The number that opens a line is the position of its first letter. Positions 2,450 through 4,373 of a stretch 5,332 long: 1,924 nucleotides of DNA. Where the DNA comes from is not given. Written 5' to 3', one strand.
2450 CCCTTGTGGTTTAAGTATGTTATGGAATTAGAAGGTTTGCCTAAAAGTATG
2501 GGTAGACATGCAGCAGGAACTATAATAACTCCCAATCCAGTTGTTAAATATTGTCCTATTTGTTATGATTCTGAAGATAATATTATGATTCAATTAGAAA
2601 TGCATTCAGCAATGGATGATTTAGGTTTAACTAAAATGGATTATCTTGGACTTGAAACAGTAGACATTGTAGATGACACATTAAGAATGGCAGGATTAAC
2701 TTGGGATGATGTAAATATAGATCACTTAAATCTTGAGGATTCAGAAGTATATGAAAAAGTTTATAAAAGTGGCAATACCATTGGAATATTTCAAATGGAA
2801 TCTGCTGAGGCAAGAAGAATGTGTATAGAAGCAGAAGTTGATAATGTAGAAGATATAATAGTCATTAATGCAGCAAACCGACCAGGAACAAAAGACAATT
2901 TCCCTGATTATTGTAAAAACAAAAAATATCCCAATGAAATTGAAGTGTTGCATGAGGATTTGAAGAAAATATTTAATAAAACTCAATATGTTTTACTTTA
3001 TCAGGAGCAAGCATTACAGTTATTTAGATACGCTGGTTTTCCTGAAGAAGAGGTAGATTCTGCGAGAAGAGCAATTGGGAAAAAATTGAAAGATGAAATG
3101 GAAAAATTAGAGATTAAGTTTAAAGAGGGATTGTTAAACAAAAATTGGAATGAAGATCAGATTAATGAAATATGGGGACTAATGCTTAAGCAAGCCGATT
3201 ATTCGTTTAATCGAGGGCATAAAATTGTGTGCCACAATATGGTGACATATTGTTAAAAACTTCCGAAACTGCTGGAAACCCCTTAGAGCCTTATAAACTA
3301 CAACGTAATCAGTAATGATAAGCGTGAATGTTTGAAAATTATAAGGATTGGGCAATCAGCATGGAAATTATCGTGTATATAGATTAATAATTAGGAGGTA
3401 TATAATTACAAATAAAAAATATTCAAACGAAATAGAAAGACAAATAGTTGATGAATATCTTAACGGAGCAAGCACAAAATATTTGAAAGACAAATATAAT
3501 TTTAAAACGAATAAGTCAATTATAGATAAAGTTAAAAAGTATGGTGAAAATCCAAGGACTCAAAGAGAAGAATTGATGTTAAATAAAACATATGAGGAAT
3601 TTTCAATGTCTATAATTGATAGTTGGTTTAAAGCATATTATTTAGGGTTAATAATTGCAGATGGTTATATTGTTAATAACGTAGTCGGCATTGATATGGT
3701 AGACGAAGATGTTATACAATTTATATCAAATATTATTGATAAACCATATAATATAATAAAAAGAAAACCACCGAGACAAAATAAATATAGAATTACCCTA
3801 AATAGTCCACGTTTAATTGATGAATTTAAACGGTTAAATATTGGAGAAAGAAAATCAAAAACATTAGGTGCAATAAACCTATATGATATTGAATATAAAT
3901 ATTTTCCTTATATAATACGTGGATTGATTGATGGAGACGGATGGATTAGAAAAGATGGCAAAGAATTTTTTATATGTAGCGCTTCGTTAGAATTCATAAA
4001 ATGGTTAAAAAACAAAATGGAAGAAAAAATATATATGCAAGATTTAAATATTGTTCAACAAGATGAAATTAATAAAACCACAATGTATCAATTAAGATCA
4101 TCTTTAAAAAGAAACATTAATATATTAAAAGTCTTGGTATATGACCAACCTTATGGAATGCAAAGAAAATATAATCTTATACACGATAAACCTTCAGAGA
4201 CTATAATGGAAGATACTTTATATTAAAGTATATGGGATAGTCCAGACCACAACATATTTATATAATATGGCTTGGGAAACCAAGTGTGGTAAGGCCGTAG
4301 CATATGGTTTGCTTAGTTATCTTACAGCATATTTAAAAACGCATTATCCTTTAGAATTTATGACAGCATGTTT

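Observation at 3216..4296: Group I intron splits a dnaE-type replicative polymerase inside the FNKSH motif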

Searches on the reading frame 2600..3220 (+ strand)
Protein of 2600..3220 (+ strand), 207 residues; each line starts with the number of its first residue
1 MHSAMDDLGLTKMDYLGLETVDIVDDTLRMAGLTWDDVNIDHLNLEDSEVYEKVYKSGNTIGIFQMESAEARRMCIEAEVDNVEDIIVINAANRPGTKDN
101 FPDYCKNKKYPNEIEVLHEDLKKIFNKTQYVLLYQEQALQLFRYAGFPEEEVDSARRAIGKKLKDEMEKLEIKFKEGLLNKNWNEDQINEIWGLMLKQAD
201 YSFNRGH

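Call 30: find_related_loci(query=window:2600-3220:+, collection=viral_contigs, flank=4000)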
Query window:2600-3220:+ (207 aa) in viral_contigs; peptide patterns used: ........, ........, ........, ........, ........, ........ (x = any residue, [..] = any of these).
20 stretches matched a pattern; 13 encode a relative of the query (tblastn E <= 1e-3); 13 distinct loci.
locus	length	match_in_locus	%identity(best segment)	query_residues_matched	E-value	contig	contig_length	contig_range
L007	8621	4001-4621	100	1-207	6e-142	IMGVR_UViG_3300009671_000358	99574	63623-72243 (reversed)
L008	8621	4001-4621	100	1-207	6e-142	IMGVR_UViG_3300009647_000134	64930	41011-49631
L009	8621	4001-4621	84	1-207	5e-124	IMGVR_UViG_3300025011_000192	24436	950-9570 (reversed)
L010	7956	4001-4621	84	1-207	1e-122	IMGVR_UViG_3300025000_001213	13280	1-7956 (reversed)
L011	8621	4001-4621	84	1-207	3e-122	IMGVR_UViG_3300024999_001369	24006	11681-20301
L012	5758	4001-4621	73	1-207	1e-106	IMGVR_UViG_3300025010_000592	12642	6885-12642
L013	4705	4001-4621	72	1-207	7e-106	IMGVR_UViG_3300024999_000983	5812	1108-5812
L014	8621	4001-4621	65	1-207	3e-98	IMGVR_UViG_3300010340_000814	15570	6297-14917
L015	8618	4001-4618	65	1-206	8e-93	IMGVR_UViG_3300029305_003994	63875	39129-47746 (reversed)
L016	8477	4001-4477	71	1-159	5e-80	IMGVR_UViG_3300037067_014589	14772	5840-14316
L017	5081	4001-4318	81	1-106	4e-58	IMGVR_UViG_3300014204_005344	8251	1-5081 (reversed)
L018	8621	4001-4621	73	1-207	1e-106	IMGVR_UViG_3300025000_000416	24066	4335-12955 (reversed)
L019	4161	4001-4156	79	1-52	2e-23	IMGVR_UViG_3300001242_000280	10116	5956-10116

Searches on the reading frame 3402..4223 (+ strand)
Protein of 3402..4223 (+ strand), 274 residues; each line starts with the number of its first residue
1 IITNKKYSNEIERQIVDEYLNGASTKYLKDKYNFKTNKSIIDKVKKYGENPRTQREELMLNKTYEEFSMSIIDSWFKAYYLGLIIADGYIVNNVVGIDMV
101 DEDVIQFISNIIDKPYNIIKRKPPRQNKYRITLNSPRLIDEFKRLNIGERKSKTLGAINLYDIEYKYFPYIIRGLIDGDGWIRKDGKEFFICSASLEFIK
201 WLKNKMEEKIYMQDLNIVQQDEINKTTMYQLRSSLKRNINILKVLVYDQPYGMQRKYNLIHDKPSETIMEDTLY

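Call 10: search_protein_families(library=pfam, proteins=[window:3402-4223:+], max_evalue=0.01)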
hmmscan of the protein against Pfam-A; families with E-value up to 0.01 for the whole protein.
window:3402-4223:+ (274 aa): 1 family
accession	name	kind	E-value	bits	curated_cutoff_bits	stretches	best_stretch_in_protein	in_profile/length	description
PF14528.11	LAGLIDADG_3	-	1.5e-07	32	22.5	0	171-203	6-40/82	LAGLIDADG-like domain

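Call 54: search_dna_similar(query=window:3402-4223:+, collection=phages, mode=protein, max_rows=25, max_evalue=0.001)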
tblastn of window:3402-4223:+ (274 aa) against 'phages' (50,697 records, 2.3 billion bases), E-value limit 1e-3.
Records with a match: 103; places in all: 104; records where one place covers at least 80% of the query: 4.
Best place of each record, by identity: <60% 103.
By first word of the organism name: Staphylococcus 69; Flavobacterium 22; uncultured 3; Bacillus 2; Alicyclobacillus 2; Mammaliicoccus 2; Dulem 1; Lysinibacillus 1; Streptomyces 1.
By host as written in the record: Staphylococcus aureus 39; Flavobacterium psychrophilum 950106-1/1 8; - 5; Staphylococcus carnosus TM300 5; Staphylococcus sp. 4; Flavobacterium psychrophilum strain FPS-D10 3; Flavobacterium psychrophilum FPS-D15 2; Flavobacterium psychrophilum FPS-D10 2; and 30 more.
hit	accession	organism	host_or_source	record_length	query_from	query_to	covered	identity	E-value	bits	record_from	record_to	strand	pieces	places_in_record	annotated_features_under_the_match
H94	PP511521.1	Dulem virus 36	Varecia variegata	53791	1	266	97%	38.3%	7e-52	187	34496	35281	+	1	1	hypothetical protein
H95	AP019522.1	Staphylococcus phage MR003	Staphylococcus aureus RN4220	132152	12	269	94%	23.5%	5e-4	47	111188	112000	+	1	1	hypothetical protein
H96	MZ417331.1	Staphylococcus phage PG-2021_35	Staphylococcus xylosus M1997-2/10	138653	12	269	94%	23.5%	6e-4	47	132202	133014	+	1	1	record has no annotation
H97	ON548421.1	Bacillus phage vB_BanS-Thrax5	Bacillus anthracis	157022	5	223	80%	27.7%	2e-8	61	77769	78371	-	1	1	hypothetical protein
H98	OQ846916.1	Alicyclobacillus phage KKP_3916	Alicyclobacillus acidoterrestris strain ...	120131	36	258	81%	25.7%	5e-5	50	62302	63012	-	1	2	hypothetical protein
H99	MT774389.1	uncultured phage cr116_1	human feces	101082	58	258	73%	28.3%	6e-6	53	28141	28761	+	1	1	mobile intron protein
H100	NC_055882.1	uncultured phage cr116_1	human feces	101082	58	258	73%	28.3%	6e-6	53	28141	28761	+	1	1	endonuclease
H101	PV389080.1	Mammaliicoccus phage phi127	Mammaliicoccus sciuri Dog127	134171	71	259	69%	29.0%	1e-5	52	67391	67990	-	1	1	endonuclease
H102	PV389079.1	Mammaliicoccus phage phi116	Mammaliicoccus sciuri Dog116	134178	71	259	69%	29.0%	1e-5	52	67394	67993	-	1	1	endonuclease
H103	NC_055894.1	uncultured phage cr6_1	human feces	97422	15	204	69%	27.9%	8e-5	50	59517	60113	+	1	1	endonuclease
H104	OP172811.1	Lysinibacillus phage LC76P1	Lysinibacillus capsici DO76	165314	1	198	72%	25.7%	1e-4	49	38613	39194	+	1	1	hypothetical protein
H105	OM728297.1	Bacillus phage vB_BsuM-Goe21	Bacillus subtilis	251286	72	259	69%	27.0%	3e-8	60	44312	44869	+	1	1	hypothetical protein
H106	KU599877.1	Flavobacterium phage Fpv1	Flavobacterium psychrophilum 950106-1/1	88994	72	245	64%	28.3%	8e-4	47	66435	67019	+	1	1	hypothetical protein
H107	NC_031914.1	Flavobacterium phage Fpv1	Flavobacterium psychrophilum 950106-1/1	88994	72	245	64%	28.3%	8e-4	47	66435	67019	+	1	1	endonuclease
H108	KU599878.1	Flavobacterium phage Fpv2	Flavobacterium psychrophilum 950106-1/1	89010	72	245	64%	28.3%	8e-4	47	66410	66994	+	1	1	hypothetical protein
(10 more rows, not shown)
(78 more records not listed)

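Call 55: search_protein_families(library=phrogs, proteins=[window:3402-4223:+], max_evalue=0.001)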
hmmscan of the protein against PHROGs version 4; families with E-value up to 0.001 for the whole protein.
window:3402-4223:+ (274 aa): 3 families
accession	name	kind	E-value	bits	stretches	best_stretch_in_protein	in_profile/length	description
phrog_4645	-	DNA, RNA and nucleotide metabolism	5.8e-26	92.4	1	12-261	46-301/308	endonuclease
phrog_11023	-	DNA, RNA and nucleotide metabolism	2.5e-05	25.1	1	171-243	10-81/185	homing endonuclease with LAGLIDADG motif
phrog_151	-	integration and excision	0.00039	20.1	1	4-69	61-134/582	transposase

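Call 56: get_annotated_region(hit=H94, flank=4000)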
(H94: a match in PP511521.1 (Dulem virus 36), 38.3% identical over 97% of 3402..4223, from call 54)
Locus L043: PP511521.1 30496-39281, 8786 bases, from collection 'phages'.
description: Dulem virus 36 isolate Duke_24FS_3, complete genome.
organism: Dulem virus 36 (NCBI taxid 3145754)
taxonomy: Viruses; Duplodnaviria; Heunggongvirae; Uroviricota; Caudoviricetes
host: Varecia variegata; source: feces; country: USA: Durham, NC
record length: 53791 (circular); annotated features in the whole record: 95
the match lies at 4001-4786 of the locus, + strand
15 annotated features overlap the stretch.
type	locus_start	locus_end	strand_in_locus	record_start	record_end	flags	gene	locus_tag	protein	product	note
CDS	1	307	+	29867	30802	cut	-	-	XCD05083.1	toprim-like protein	-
CDS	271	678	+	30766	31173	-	-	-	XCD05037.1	hypothetical protein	-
CDS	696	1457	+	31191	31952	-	-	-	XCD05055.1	hypothetical protein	-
CDS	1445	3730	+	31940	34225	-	-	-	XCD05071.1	polymerase/primase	-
CDS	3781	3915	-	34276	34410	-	-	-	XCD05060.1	hypothetical protein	-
CDS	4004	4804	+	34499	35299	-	-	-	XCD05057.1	hypothetical protein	-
CDS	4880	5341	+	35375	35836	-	-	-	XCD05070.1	polymerase/primase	-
CDS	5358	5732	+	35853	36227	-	-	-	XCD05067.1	nucelotide kinase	-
CDS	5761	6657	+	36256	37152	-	-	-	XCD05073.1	protein recA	-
CDS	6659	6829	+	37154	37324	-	-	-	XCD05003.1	hypothetical protein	-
CDS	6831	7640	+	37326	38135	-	-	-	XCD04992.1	exonuclease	-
CDS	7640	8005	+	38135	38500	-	-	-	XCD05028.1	hypothetical protein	-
CDS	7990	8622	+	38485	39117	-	-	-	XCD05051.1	hypothetical protein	-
CDS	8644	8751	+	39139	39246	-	-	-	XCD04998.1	hypothetical protein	-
CDS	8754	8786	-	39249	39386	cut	-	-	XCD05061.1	hypothetical protein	-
